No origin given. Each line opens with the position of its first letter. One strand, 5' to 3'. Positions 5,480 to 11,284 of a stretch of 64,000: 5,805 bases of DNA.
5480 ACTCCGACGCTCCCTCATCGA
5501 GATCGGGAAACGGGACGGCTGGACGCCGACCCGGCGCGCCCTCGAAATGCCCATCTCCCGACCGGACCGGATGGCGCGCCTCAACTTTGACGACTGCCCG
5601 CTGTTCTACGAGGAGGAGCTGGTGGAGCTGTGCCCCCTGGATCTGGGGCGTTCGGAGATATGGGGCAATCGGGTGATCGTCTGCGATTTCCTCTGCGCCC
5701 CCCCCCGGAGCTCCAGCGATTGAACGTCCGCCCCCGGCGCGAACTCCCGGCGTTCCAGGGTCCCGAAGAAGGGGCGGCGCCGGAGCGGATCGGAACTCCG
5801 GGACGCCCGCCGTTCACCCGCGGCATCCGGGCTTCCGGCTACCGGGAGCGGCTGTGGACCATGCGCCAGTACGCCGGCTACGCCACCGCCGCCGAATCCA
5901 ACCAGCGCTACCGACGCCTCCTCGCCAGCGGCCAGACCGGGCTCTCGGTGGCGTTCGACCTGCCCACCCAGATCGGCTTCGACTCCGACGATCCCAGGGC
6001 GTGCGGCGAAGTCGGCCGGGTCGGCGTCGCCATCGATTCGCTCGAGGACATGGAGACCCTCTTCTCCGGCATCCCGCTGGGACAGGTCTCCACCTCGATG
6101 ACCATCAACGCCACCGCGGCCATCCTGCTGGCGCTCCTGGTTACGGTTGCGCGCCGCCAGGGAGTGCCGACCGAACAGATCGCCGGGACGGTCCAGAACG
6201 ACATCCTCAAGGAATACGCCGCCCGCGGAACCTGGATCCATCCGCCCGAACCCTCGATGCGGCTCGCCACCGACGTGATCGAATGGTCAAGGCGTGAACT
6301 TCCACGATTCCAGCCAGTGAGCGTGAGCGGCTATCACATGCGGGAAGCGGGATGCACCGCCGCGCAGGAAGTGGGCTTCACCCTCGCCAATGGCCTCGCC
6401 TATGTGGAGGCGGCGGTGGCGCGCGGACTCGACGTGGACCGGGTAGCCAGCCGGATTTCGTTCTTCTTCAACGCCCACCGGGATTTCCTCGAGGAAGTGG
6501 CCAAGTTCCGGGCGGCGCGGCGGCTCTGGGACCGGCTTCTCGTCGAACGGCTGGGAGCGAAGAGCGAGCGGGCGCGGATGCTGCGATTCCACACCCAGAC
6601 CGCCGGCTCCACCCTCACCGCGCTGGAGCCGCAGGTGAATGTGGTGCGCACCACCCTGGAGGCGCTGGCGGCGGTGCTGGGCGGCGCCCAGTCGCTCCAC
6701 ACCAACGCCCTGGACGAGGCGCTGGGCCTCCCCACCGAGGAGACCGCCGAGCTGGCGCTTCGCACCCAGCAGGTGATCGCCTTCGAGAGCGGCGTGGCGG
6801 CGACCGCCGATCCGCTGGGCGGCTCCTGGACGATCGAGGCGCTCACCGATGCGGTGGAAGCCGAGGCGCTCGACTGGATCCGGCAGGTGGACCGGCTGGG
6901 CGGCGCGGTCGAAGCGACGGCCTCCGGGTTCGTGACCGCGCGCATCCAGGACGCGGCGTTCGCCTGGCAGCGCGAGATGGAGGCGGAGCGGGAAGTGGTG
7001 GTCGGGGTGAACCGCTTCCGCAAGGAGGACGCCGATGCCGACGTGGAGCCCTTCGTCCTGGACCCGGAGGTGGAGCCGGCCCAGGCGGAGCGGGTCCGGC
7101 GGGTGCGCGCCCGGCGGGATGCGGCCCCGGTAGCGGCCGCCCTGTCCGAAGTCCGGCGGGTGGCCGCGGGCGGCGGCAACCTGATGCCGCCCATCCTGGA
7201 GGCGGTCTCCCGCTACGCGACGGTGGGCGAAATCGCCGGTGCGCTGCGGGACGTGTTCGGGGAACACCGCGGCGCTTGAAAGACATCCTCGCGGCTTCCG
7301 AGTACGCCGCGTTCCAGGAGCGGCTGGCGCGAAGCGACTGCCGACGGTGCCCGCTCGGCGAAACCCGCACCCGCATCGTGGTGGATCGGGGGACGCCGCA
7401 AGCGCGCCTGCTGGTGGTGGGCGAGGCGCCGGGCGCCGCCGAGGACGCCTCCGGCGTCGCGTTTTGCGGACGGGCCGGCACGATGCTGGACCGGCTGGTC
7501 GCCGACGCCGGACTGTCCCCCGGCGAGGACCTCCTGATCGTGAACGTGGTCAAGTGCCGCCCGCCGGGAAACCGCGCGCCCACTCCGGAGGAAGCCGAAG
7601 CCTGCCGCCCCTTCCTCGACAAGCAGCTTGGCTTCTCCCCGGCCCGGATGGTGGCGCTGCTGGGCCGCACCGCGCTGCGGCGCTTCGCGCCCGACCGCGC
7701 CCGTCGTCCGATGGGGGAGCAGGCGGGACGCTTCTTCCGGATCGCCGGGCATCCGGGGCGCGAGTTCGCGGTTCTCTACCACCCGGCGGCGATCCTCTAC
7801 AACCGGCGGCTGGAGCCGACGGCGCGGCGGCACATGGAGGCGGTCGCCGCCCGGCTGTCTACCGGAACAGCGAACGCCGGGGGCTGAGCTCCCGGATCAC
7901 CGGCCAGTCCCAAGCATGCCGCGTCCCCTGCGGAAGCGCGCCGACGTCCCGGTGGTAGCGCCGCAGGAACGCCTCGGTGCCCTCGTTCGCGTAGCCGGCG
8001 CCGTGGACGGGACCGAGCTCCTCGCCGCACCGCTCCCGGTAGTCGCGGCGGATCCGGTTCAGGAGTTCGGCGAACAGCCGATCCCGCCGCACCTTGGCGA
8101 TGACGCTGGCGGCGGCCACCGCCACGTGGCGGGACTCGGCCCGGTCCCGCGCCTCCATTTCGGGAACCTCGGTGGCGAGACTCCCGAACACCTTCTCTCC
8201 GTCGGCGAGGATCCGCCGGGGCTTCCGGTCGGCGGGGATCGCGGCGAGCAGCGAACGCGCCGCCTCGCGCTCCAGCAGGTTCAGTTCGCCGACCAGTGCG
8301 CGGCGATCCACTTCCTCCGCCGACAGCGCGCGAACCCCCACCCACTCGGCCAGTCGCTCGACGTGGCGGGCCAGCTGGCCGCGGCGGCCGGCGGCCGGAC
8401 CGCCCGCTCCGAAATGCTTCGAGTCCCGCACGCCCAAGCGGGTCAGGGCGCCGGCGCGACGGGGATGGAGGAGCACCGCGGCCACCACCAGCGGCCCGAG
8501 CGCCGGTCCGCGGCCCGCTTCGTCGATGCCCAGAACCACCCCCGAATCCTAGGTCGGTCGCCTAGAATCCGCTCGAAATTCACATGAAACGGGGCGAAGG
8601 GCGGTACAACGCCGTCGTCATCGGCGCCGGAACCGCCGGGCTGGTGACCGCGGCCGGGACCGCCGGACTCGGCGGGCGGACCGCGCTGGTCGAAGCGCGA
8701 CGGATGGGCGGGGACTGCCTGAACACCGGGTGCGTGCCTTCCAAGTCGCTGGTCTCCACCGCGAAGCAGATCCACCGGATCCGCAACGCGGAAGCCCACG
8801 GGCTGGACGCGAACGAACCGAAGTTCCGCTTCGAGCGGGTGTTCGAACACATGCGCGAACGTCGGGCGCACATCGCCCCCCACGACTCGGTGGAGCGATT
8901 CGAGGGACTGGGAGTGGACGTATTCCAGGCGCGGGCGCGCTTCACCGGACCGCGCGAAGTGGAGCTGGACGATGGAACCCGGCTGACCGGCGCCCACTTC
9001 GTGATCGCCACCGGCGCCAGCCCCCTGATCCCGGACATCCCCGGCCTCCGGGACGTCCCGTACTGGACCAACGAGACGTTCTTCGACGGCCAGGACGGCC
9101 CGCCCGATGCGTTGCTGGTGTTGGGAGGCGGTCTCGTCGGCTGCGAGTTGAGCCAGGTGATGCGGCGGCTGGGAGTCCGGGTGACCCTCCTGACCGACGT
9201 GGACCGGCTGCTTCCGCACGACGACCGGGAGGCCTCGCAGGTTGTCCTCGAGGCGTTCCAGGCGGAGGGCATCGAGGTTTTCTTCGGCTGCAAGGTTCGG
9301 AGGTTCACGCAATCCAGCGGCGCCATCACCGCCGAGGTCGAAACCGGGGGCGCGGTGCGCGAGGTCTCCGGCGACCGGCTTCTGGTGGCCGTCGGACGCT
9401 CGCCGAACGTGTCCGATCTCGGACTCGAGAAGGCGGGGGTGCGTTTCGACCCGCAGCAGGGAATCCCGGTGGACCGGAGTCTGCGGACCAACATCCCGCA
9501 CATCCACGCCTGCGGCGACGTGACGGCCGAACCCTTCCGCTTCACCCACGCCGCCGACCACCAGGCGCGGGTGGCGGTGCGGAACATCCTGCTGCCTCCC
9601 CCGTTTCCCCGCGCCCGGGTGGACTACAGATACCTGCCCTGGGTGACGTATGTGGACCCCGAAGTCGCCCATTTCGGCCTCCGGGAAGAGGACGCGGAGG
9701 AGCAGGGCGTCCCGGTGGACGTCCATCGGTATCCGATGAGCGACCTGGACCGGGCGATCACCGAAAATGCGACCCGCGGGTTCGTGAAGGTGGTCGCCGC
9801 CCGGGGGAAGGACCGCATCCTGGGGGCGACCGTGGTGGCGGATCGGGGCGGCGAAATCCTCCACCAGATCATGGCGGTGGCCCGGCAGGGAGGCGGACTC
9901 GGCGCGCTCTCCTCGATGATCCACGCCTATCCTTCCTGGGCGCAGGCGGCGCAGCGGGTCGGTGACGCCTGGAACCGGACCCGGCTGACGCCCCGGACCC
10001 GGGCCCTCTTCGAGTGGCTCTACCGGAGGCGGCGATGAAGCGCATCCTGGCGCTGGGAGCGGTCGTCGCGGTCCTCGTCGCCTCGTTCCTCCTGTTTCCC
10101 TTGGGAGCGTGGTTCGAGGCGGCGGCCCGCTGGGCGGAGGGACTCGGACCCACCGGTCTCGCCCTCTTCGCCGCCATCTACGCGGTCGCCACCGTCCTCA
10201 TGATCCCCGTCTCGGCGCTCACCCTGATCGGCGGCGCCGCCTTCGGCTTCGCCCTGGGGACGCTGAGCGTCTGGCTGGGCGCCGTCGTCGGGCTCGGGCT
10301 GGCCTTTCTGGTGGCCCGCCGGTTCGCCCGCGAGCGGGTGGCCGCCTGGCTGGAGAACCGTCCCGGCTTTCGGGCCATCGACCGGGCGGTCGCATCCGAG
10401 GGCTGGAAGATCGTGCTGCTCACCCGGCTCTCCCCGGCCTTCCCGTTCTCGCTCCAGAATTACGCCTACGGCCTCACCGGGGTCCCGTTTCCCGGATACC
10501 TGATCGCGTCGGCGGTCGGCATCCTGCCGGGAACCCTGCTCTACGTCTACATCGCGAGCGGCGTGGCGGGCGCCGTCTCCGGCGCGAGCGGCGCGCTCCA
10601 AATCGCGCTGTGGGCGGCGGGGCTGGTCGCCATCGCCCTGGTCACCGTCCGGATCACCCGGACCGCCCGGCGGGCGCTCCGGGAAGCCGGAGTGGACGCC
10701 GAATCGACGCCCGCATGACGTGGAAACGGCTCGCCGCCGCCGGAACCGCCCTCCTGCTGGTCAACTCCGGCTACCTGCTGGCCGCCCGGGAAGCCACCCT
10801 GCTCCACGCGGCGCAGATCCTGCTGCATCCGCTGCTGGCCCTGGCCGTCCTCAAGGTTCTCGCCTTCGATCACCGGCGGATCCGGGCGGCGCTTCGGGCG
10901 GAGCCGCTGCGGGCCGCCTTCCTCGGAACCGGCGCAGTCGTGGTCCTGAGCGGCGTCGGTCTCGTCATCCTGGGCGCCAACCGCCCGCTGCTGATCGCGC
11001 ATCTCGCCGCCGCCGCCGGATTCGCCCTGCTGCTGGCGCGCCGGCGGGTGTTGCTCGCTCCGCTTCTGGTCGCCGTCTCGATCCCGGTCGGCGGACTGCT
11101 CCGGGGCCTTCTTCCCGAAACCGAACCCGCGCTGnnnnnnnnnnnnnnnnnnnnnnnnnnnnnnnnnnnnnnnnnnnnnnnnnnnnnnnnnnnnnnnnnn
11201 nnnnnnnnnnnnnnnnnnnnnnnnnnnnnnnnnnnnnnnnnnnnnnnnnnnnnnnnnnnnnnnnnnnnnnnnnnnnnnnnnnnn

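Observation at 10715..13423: Atypical cytochrome architecture: 4-5 TM helices, then five hemes, then a large non-heme middle domain, then TPR repeats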

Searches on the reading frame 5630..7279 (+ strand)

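Call 8: search_protein_families(library=pfam, proteins=[window:5630-7279:+], max_evalue=0.001)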
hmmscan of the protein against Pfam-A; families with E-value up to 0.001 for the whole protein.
window:5630-7279:+ (549 aa): 1 family
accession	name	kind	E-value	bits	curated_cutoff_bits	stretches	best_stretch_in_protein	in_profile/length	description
PF01642.28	MM_CoA_mutase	-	1e-205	684.6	22.1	1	55-544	26-512/512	Methylmalonyl-CoA mutase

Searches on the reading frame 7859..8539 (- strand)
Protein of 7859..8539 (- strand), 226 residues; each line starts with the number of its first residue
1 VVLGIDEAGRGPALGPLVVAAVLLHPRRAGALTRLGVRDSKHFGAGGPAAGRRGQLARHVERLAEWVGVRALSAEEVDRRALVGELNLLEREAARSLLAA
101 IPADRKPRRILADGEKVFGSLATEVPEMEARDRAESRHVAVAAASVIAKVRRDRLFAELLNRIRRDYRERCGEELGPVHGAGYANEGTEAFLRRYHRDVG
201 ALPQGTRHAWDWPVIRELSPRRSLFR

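Call 8: search_protein_families(library=pfam, proteins=[window:7859-8539:-], max_evalue=0.001)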
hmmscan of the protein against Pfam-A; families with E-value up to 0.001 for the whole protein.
window:7859-8539:- (226 aa): 1 family
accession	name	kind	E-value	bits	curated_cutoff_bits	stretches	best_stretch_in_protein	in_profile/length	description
PF01351.25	RNase_HII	-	1.1e-26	94.4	25.8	1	3-210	1-196/199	Ribonuclease HII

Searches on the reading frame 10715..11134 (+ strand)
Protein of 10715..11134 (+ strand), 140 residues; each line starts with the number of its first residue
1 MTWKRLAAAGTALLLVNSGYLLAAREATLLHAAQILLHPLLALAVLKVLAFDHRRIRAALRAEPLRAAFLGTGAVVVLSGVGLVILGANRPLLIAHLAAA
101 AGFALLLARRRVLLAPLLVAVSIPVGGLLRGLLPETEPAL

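Call 73: search_protein_families(library=pfam, alignment_id=A5, max_evalue=10)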
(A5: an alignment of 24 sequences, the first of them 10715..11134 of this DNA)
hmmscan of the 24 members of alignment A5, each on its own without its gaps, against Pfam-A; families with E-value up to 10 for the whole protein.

A. member 1, window:10715-11134:+ (140 aa): 0 families

B. families by the number of members that match (of 24 scanned): 45 families (the first 25 are shown)
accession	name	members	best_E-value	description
PF01292.26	Ni_hydr_CYTB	3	0.24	Prokaryotic cytochrome b561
PF11239.13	DUF3040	3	6.4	Protein of unknown function (DUF3040)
PF11188.13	DUF2975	2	0.083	Protein of unknown function (DUF2975)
PF18949.5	DUF5693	2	0.62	Family of unknown function (DUF5693)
PF14264.12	Glucos_trans_II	1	0.0015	Glucosyl transferase GtrII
PF25637.1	DUF7942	1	0.0027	Family of unknown function (DUF7942)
PF03773.19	ArsP_1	1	0.0039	Predicted permease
PF01027.25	Bax1-I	1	0.0049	Inhibitor of apoptosis-promoting Bax1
PF09179.16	TilS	1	0.013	TilS substrate binding domain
PF23809.1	Phage_holin_9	1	0.019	Bacteriophage holin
PF09990.14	DUF2231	1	0.022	Predicted membrane protein (DUF2231)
PF03994.20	DUF350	1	0.023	Domain of Unknown Function (DUF350)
PF09964.14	DUF2198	1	0.027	Uncharacterized protein conserved in bacteria (DUF2198)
PF09877.14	EhaL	1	0.032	Energy-converting hydrogenase subunit EhaL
PF11286.13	DUF3087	1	0.06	Protein of unknown function (DUF3087)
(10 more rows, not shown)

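Call 74: search_solved_structures(query=A5, max_evalue=10)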
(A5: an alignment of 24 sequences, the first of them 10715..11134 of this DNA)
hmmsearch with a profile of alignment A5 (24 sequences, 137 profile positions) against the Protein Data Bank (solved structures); distinct sequences matched with E-value up to 10: 0.
